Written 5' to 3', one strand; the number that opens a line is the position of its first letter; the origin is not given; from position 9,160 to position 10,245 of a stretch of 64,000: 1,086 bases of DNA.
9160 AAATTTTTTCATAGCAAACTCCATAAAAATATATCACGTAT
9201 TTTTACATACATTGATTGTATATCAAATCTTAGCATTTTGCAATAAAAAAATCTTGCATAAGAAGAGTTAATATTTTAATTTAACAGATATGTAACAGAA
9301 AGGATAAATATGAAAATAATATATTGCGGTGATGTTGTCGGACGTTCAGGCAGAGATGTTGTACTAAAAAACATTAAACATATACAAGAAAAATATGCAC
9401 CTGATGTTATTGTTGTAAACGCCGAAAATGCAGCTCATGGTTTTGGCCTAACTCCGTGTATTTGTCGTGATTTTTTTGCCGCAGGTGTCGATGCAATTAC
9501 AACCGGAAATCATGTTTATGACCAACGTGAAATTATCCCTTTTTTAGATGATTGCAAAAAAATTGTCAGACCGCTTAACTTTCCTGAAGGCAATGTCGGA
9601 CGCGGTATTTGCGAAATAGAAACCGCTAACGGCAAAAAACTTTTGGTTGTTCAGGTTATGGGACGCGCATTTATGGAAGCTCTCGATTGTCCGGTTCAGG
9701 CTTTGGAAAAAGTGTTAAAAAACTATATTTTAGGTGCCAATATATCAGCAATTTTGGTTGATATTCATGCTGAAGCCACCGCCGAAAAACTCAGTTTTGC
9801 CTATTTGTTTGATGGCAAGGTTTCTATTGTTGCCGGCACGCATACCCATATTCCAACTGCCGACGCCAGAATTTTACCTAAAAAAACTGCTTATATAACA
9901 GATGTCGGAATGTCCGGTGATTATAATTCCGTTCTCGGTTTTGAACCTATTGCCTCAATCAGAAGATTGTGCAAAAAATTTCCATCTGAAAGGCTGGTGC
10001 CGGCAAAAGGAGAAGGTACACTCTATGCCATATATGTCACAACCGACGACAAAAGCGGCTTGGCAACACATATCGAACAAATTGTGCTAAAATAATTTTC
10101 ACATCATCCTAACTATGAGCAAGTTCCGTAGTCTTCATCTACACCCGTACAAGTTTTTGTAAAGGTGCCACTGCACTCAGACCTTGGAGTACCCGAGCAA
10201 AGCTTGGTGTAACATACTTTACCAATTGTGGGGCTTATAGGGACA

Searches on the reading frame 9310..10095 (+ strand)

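Call 52: search_protein_families(library=pfam, proteins=[window:9310-10095:+], max_evalue=0.00001)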
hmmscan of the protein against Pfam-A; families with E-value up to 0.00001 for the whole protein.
window:9310-10095:+ (261 aa): 2 families
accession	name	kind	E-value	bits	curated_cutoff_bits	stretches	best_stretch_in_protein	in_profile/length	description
PF13277.11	YmdB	-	1.9e-93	312.8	27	1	5-258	2-253/253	YmdB-like protein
PF00149.33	Metallophos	-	1.2e-06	29.5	21.5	1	1-182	1-191/191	Calcineurin-like phosphoesterase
